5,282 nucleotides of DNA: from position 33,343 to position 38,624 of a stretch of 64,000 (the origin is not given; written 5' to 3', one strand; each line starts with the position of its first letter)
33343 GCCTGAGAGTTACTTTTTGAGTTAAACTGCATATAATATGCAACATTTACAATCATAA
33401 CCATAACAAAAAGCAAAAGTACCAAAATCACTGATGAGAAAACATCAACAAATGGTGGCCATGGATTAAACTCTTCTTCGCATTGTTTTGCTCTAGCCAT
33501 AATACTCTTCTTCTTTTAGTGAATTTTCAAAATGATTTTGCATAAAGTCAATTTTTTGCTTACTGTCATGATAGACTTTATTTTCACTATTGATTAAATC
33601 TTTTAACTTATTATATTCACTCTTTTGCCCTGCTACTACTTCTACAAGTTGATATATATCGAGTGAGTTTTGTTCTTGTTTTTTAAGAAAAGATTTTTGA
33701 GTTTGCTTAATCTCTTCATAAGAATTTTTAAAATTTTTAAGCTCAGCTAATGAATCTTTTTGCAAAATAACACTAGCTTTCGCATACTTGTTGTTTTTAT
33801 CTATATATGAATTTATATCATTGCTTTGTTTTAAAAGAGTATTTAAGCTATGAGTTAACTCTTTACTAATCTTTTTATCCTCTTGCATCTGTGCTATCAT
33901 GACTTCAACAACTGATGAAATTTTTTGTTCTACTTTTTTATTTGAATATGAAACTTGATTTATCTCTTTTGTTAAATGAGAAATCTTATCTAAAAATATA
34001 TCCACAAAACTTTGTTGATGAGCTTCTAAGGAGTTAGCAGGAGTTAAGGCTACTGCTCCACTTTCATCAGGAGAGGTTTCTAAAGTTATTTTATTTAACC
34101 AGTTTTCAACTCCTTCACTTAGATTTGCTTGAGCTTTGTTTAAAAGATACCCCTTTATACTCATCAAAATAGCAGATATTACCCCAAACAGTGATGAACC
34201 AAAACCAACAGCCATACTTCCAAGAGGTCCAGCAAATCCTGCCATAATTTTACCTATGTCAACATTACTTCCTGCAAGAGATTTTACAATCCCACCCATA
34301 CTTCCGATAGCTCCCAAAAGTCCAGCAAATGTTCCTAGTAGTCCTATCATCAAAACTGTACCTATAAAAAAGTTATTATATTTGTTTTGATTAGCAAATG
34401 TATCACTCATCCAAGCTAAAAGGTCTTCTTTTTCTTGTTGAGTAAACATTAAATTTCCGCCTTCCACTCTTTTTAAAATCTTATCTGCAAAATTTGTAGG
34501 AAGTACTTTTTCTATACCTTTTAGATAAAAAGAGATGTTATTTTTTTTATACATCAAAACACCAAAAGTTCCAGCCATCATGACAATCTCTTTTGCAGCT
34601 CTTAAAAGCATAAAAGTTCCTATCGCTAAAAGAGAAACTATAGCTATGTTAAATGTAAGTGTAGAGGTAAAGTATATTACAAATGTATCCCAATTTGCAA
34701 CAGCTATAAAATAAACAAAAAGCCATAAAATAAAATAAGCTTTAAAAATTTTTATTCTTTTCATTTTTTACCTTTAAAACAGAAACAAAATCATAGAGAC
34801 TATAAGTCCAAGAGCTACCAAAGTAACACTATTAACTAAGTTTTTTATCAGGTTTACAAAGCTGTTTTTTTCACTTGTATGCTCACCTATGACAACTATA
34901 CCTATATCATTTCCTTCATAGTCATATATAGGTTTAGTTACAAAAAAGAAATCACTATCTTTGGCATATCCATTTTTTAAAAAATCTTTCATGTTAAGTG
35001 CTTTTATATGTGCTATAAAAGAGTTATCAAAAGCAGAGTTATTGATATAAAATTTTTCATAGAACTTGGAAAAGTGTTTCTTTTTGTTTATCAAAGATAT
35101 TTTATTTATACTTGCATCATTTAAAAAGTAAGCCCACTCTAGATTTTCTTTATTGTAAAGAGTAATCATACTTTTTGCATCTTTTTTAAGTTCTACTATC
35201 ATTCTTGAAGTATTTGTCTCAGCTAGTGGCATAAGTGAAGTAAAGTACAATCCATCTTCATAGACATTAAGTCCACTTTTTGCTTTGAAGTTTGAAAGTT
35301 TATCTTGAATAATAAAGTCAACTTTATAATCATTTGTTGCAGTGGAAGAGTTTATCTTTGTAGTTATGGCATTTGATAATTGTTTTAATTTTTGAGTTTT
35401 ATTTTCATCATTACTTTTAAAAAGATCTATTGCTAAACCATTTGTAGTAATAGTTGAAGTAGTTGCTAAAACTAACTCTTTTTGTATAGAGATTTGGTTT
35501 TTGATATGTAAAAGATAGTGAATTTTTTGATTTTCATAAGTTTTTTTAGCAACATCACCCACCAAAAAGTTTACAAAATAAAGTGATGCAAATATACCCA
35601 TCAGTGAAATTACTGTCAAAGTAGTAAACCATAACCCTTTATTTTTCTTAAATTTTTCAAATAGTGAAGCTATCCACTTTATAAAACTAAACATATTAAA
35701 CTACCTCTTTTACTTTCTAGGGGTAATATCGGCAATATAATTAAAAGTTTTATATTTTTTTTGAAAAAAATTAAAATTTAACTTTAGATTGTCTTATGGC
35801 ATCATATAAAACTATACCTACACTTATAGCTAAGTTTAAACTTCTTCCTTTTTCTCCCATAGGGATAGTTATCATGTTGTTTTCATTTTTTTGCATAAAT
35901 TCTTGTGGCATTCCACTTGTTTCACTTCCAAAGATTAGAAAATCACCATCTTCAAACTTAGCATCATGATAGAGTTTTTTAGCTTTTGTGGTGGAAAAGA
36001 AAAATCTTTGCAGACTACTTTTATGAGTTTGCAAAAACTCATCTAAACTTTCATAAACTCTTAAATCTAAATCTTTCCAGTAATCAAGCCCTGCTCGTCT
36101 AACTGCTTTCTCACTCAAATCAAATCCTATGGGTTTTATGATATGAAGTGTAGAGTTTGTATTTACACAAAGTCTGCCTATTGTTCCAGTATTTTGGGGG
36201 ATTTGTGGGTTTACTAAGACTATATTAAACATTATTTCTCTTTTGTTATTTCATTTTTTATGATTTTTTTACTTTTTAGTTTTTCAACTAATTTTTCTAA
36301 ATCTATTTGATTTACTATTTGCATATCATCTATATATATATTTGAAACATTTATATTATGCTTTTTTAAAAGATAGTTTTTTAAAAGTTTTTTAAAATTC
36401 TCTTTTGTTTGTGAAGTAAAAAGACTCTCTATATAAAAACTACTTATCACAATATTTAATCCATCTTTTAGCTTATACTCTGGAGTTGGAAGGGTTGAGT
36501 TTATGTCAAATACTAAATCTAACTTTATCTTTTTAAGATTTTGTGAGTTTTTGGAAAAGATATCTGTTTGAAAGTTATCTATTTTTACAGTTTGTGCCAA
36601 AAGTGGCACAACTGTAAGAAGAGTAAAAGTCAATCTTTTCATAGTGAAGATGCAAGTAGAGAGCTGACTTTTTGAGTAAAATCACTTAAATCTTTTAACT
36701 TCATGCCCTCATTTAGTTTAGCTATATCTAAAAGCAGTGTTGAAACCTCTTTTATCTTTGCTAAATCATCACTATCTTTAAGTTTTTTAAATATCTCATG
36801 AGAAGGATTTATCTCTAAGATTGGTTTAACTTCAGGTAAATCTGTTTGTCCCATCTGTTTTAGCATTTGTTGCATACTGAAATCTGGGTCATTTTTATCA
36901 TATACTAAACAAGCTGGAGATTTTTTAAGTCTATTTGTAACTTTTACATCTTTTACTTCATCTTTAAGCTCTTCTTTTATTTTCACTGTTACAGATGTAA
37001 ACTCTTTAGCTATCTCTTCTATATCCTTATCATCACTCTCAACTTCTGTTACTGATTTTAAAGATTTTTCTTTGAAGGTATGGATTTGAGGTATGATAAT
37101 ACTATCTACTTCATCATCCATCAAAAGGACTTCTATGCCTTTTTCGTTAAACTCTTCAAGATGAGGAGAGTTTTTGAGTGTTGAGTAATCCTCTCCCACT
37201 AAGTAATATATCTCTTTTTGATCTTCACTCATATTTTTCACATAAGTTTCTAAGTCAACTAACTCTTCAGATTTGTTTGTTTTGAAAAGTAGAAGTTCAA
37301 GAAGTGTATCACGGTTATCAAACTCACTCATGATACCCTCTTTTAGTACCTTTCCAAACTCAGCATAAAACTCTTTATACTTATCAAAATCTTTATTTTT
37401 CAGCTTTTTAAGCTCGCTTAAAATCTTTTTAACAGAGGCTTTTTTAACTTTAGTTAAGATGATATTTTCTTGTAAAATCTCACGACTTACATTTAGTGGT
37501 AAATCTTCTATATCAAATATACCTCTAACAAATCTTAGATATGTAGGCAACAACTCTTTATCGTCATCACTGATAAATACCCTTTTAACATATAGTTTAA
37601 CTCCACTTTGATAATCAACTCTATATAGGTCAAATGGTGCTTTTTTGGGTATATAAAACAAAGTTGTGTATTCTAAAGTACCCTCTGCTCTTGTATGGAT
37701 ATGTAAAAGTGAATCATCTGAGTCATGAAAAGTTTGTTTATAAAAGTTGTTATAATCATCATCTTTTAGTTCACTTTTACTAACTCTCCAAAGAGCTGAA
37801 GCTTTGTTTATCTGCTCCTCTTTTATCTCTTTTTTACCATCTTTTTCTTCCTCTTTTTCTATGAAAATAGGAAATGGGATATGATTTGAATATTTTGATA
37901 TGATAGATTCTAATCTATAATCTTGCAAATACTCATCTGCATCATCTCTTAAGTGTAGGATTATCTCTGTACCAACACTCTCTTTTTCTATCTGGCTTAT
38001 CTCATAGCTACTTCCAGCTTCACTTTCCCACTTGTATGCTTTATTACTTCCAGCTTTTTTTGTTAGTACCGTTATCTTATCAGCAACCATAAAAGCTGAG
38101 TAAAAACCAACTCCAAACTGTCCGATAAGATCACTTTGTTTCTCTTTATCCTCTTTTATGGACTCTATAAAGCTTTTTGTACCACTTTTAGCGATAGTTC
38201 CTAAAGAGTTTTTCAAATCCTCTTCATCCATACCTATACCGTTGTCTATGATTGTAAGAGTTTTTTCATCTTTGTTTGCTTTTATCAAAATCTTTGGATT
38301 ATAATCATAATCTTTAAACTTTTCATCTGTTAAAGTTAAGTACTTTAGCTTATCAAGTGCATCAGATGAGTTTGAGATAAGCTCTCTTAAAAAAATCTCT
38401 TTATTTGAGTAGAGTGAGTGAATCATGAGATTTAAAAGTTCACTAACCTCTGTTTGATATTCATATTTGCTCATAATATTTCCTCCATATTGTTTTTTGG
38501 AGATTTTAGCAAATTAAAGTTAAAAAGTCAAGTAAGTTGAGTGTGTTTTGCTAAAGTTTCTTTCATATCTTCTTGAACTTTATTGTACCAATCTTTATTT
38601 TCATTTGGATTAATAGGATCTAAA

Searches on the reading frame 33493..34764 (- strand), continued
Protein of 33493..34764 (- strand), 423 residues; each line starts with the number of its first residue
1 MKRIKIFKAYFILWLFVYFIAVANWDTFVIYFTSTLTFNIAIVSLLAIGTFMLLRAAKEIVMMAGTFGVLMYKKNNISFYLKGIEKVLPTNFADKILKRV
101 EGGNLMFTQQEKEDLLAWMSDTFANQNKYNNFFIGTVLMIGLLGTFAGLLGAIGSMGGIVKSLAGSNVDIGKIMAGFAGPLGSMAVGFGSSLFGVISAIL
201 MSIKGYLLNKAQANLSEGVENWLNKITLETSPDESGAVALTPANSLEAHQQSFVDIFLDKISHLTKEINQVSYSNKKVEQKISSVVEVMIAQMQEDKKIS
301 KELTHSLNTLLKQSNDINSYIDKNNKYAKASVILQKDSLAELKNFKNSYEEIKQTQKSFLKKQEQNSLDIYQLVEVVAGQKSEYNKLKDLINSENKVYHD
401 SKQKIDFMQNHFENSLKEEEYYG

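Call 76: predict_structure(alignment_id=A5)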
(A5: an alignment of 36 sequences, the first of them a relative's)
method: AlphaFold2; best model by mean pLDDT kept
length: 423 residues; sequences in the alignment: 36
mean_pLDDT: 73.2   pTM: 0.41
mean pLDDT of the five models: 73.2, 71.8, 70.0, 68.0, 66.1
residues with pLDDT >= 90: 5; 70-90: 296; 50-70: 78; < 50: 44
segments of 3 or more residues with pLDDT < 50: 230-252, 365-368, 398-404, 416-423
pLDDT, mean of each block of 10 residues (from residue 1): 81 80 73 74 79 78 80 70 77 80 77 85 83 83 77 69 66 64 72 81 81 84 73 36 33 61 79 83 85 88 88 89 88 88 88 75 50 61 72 52 50 51 35
secondary structure, 60 per line:
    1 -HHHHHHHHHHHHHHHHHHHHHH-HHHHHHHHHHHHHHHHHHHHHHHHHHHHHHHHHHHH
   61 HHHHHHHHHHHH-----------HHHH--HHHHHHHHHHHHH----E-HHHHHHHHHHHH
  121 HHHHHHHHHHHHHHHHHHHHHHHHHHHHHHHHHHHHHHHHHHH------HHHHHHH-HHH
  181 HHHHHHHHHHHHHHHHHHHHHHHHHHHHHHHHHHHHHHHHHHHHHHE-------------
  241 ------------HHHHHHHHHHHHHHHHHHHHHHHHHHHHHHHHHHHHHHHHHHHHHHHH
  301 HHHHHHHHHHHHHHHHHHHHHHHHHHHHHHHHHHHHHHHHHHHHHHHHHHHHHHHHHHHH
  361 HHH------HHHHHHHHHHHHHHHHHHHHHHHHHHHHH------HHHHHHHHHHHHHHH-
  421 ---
elements in order: H2-23 H25-72 H84-87 H90-102 H109-163 H170-176 H178-226 H253-363 H370-398 H405-419

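Call 81: fold_search(model_id=the predicted structure, library=pdb)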
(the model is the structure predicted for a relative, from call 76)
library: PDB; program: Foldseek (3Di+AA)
matches with E <= 10: 307; with E <= 0.001: 0
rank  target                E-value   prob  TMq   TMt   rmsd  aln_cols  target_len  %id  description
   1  9ddm_C                1.9e-03  1.00  0.33  0.57   5.4       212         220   17  E. coli TolAQR conformation I (released 2025-07-09)
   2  9kpz_C                2.2e-03  1.00  0.31  0.53   6.2       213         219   19  Structure of TolQRA complex at pH 5.4 from E.coli (released 2026-03-04)
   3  9ddm_A                2.4e-03  1.00  0.34  0.59   5.5       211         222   19  E. coli TolAQR conformation I (released 2025-07-09)
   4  8vlw_B                2.6e-03  1.00  0.33  0.57   6.3       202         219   13  TolQ-TolR inner membrane protein complex from Acinetobacter baumannii (released 2025-01-15)
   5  9ddn_E                3.6e-03  1.00  0.36  0.62   5.3       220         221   19  E. coli TolAQR conformation II (released 2025-07-09)
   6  5sv0_C                4.0e-03  1.00  0.30  0.49   6.7       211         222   10  Structure of the ExbB/ExbD complex from E. coli at pH 7.0 (released 2016-09-28)
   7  7ajq_A                4.7e-03  1.00  0.33  0.54   5.7       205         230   15  cryo-EM structure of ExbBD from Serratia Marcescens (released 2021-10-06)
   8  9ddm_E                4.9e-03  1.00  0.38  0.66   5.1       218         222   16  E. coli TolAQR conformation I (released 2025-07-09)
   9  6ye4_A                4.9e-03  1.00  0.33  0.55   6.1       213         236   14  Structure of ExbB pentamer from Serratia marcescens by single particle cryo electron microscopy (released 2021-03-31)
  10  9kpz_E                5.2e-03  1.00  0.35  0.60   5.4       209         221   18  Structure of TolQRA complex at pH 5.4 from E.coli (released 2026-03-04)
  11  5sv1_J                5.5e-03  1.00  0.31  0.54   6.5       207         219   12  Structure of the ExbB/ExbD complex from E. coli at pH 4.5 (released 2016-09-28)
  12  8odt_A                5.5e-03  1.00  0.32  0.53   5.9       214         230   17  Structure of TolQR complex from E.coli (released 2023-11-01)
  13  9kq0_A                5.8e-03  1.00  0.34  0.58   5.6       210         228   18  Structure of TolQRA complex at pH 8.0 from E.coli (released 2026-03-04)
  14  9kpz_A                6.1e-03  1.00  0.33  0.56   5.5       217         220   17  Structure of TolQRA complex at pH 5.4 from E.coli (released 2026-03-04)
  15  9quq_A                6.4e-03  1.00  0.30  0.50   6.6       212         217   17  cryo-EM structure of TolQR conformation2 in SMA nanodiscs (released 2025-12-17)
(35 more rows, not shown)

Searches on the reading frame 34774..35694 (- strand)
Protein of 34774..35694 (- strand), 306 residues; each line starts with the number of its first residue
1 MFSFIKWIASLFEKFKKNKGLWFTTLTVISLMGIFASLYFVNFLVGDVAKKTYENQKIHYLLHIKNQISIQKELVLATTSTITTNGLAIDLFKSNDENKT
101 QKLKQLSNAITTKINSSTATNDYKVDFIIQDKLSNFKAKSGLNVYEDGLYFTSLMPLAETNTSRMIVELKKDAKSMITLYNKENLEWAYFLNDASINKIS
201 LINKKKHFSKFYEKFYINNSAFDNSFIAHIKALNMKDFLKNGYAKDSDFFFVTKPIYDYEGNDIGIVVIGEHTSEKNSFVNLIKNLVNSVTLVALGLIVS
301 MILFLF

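Call 6: search_protein_families(library=pfam, proteins=[window:34774-35694:-])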
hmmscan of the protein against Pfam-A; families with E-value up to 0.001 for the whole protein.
window:34774-35694:- (306 aa): 0 families

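Call 9: search_protein_families(library=ncbifam, proteins=[window:34774-35694:-], max_evalue=0.01)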
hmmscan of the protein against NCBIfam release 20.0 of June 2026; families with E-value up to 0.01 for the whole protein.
window:34774-35694:- (306 aa): 0 families

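Call 59: search_protein_families(library=pfam, proteins=[window:34774-35694:-], max_evalue=1)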
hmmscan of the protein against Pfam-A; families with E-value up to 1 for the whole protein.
window:34774-35694:- (306 aa): 2 families
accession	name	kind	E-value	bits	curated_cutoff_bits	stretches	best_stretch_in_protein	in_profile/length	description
PF10624.15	TraS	-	0.019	15.1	27.4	1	2-70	46-108/157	Plasmid conjugative transfer entry exclusion protein TraS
PF14827.12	dCache_3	-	0.026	14.6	25.7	1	247-273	209-236/239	Double sensory domain of two-component sensor kinase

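Call 88: find_homologous_proteins(query=window:34774-35694:-, max_evalue=0.001)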
Query window:34774-35694:- (306 aa): 131 proteins with E <= 0.001 among 1967 candidates; the best 120 are listed.
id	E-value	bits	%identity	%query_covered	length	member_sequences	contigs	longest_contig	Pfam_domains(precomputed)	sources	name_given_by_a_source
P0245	7.5e-190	648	100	100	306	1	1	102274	-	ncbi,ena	-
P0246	4.1e-178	609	92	100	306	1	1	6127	-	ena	-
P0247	2.6e-164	564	86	100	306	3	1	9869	-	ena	-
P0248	1.4e-149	515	79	100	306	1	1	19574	-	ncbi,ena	-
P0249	5.2e-113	396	63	100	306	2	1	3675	-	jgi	-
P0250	4.4e-84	301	50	100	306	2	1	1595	-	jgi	jgi:hypothetical protein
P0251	2.1e-80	289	48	100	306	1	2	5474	-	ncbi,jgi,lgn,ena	-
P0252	1.4e-78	283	47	100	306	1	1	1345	-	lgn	-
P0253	1.9e-78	282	49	100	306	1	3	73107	-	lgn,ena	-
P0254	2.9e-78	282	47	100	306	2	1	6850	-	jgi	jgi:hypothetical protein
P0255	4.0e-77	278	45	100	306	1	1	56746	-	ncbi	-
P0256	6.2e-77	277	47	100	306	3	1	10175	-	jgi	jgi:hypothetical protein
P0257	1.4e-76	276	46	100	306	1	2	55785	-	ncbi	-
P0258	4.2e-76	274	47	100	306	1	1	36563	-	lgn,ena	-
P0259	5.7e-76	274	48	100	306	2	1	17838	-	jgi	-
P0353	8.7e-31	126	30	100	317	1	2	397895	-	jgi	-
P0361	1.4e-26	112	27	100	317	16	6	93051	-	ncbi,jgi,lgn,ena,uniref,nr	ncbi:hypothetical protein [Malaciobacter marinus]|jgi:hypothetical protein|uniref:hypothetical prote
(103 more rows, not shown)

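Call 89: find_encoding_contigs(protein=P0361, flank=10000, max_places=3)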
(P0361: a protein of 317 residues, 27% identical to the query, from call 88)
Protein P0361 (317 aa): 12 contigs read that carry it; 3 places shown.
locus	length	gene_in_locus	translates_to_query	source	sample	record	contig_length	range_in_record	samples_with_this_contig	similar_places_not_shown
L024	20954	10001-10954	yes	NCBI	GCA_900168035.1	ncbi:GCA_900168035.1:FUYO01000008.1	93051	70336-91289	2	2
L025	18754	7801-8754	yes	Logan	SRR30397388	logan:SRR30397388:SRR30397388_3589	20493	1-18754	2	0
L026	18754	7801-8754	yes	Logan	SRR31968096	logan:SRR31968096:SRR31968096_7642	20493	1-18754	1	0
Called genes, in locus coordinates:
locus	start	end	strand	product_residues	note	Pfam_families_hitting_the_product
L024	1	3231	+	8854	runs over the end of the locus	-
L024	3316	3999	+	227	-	PF07277:SapC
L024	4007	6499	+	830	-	PF05050:Methyltransf_21, PF13432:TPR_16 (weak), PF23914:TPR_CcmH_CycH (weak), PF00515:TPR_1, PF13414:TPR_11, PF13424:TPR_12, PF13424:TPR_12, PF13414:TPR_11, +20 more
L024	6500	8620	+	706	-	PF02463:SMC_N (faint), PF00664:ABC_membrane, PF00005:ABC_tran, PF13304:AAA_21 (weak)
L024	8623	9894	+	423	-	PF25984:BSH_YknX (weak), PF25917:BSH_RND (faint), PF25994:HH_AprE, PF26002:Beta-barrel_AprE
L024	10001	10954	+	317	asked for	-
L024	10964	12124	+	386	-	-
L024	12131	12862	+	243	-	-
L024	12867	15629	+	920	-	PF02321:OEP, PF05036:SPOR (weak)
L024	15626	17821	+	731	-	PF00990:GGDEF, PF00563:EAL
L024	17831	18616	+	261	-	-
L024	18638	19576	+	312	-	-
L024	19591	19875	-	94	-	-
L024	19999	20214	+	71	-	PF06518:DUF1104 (weak)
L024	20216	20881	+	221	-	PF00072:Response_reg, PF00486:Trans_reg_C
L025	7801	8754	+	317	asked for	-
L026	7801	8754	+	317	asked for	-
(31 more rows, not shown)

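Call 100: predict_structure(alignment_id=A8)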
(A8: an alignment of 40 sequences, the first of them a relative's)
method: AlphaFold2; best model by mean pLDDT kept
length: 306 residues; sequences in the alignment: 40
mean_pLDDT: 86.4   pTM: 0.75
mean pLDDT of the five models: 86.4, 86.1, 85.0, 84.4, 84.2
residues with pLDDT >= 90: 179; 70-90: 84; 50-70: 42; < 50: 1
segments of 3 or more residues with pLDDT < 50: none
pLDDT, mean of each block of 10 residues (from residue 1): 63 64 72 76 77 90 95 96 94 91 96 93 95 87 95 95 94 94 92 94 90 89 91 92 91 95 95 71 69 72 62
secondary structure, 60 per line:
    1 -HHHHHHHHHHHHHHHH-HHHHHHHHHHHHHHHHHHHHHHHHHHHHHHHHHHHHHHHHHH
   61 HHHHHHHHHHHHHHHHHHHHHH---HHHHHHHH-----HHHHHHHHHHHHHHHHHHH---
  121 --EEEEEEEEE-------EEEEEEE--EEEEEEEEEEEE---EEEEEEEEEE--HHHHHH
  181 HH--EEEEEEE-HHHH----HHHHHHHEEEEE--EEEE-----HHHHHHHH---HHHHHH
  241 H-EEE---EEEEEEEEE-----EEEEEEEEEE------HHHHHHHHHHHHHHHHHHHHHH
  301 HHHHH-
elements in order: H2-17 H19-82 H86-93 H99-117 E123-131 E139-145 E148-159 E163-172 H175-182 E185-191 H193-196 H201-207 E208-212 E215-218 H224-231 H235-241 E243-245 E249-257 E263-272 H279-305

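Call 103: fold_search(model_id=the predicted structure, library=pdb)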
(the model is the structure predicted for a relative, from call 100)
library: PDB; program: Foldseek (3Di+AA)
matches with E <= 10: 1224; with E <= 0.001: 6
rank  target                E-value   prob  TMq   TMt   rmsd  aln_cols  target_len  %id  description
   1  9a65_B                3.3e-04  0.85  0.26  0.17  12.7       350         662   12  Integrative model of YVAQ-MCPB by crosslinking MS and deep learning (released 2024-09-18)
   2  6fu4_B                4.6e-04  0.84  0.19  0.20  12.8       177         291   12  Ligand binding domain (LBD) of the p. aeruginosa histamine receptor TlpQ (released 2018-05-16)
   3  3lie_B                4.9e-04  1.00  0.41  0.47   7.7       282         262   11  Crystal Structure of the extracellular domain of the putative histidine kinase vpHK1S-Z8 (released 2010-05-05)
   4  3lid_A                7.7e-04  1.00  0.44  0.47   7.2       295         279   10  Crystal Structure of the extracellular domain of the putative histidine kinase vpHK1S-Z8 (released 2010-05-05)
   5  3by9_A                9.3e-04  0.98  0.31  0.35  10.0       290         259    9  Crystal structure of the V. cholerae Histidine Kinase DctB Sensor Domain (released 2008-08-12)
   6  5ltx_A                9.9e-04  0.69  0.22  0.26  13.1       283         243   11  LIGAND BINDING DOMAIN OF PSEUDOMONAS AERUGINOSA PAO1 AMINO ACID CHEMORECEPTOR PCTA IN COMPLEX WITH L-MET (released 2017-09-20)
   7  9cdr_A                1.7e-03  0.47  0.16  0.08  15.5       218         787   10  DosP Apo straight form (released 2024-11-20)
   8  9kp3_A                1.9e-03  0.90  0.22  0.23  10.1       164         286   13  Ligand binding domain of Pseudomonas Aeruginosa PAO1 chemoreceptor TlpQ in complex with MHF (released 2025-11-26)
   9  6pzj                  2.3e-03  0.75  0.19  0.21  13.7       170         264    7  Structure of the N-terminal domain (residues 43-304) of Methyl-accepting chemotaxis protein from Leptospira interrogans  (released 2019-08-14)
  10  3by9_B                2.4e-03  0.95  0.33  0.37  10.3       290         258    8  Crystal structure of the V. cholerae Histidine Kinase DctB Sensor Domain (released 2008-08-12)
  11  3e4p_B                2.6e-03  0.90  0.31  0.36   9.9       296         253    8  Crystal structure of malonate occupied DctB (released 2008-10-21)
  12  3lie_A                2.8e-03  0.99  0.42  0.46   7.3       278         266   12  Crystal Structure of the extracellular domain of the putative histidine kinase vpHK1S-Z8 (released 2010-05-05)
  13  5t7m_A                2.8e-03  0.60  0.23  0.27  13.0       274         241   10  LIGAND BINDING DOMAIN OF PSEUDOMONAS AERUGINOSA PAO1 AMINO ACID CHEMORECEPTOR PCTA IN COMPLEX WITH L-TRP (released 2017-09-20)
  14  8w7p_B                3.0e-03  0.87  0.29  0.33   9.7       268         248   10  Extracellular domain of a sensor histidine kinase (released 2024-01-10)
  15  6fu4_C                3.0e-03  0.75  0.20  0.21   9.6       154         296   14  Ligand binding domain (LBD) of the p. aeruginosa histamine receptor TlpQ (released 2018-05-16)
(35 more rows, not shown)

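Call 107: find_encoding_contigs(protein=P0353, flank=10000, max_places=2)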
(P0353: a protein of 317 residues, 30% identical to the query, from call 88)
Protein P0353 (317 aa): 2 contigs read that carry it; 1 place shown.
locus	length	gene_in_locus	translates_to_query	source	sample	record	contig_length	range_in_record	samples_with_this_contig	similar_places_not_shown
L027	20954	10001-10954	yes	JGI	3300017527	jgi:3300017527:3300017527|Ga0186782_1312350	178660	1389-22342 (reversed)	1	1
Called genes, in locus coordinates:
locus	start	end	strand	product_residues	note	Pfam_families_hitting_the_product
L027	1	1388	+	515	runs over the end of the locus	PF04966:OprB (faint)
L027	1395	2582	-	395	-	PF13650:Asp_protease_2, PF13975:gag-asp_proteas (faint), PF13180:PDZ_2 (weak)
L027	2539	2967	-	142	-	-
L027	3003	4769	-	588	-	PF00664:ABC_membrane, PF00005:ABC_tran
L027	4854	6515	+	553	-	PF00015:MCPsignal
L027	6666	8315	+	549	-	PF01807:Zn_ribbon_DnaG, PF08275:DNAG_N, PF01751:Toprim, PF13155:Toprim_2, PF13662:Toprim_4, PF16730:DnaGprimase_HBD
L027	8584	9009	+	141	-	-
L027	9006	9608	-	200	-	-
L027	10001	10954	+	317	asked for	-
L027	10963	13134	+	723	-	-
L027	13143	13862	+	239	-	-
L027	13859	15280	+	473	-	PF02321:OEP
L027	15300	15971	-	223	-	-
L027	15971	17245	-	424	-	PF25917:BSH_RND (weak), PF25984:BSH_YknX (weak), PF25994:HH_AprE, PF25940:LcnD_C (faint), PF26002:Beta-barrel_AprE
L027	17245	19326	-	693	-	PF03412:Peptidase_C39 (weak), PF00664:ABC_membrane, PF00005:ABC_tran, PF13304:AAA_21 (faint)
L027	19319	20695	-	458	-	PF00515:TPR_1, PF07719:TPR_2 (weak), PF13424:TPR_12 (weak), PF13414:TPR_11, PF13431:TPR_17 (weak), PF00515:TPR_1 (weak), PF00515:TPR_1, PF13181:TPR_8, +15 more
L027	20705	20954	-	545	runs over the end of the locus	?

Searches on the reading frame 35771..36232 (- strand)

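Call 6: search_protein_families(library=pfam, proteins=[window:35771-36232:-])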
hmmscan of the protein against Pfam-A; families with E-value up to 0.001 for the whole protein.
window:35771-36232:- (153 aa): 1 family
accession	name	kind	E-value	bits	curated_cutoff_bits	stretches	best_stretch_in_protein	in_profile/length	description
PF00588.24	SpoU_methylase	-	7.1e-35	120.6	29.7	1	2-143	2-142/142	SpoU rRNA Methylase family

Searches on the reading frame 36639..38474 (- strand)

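Call 7: search_protein_families(library=pfam, proteins=[window:36639-38474:-])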
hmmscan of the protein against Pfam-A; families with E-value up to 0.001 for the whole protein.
window:36639-38474:- (611 aa): 4 families
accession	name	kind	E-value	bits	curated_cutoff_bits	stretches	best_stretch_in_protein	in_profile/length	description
PF00183.23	HSP90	-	9.3e-110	368.4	24.4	1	207-611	67-490/518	Hsp90 protein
PF13589.12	HATPase_c_3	-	8.1e-15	55.5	25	1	27-164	5-121/137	Histidine kinase-, DNA gyrase B-, and HSP90-like ATPase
PF02518.31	HATPase_c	-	3.6e-06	27.8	26.4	1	26-176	3-108/111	Histidine kinase-, DNA gyrase B-, and HSP90-like ATPase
PF25794.1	SACS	-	0.00013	22.3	32.8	1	20-140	13-122/247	Sacsin domain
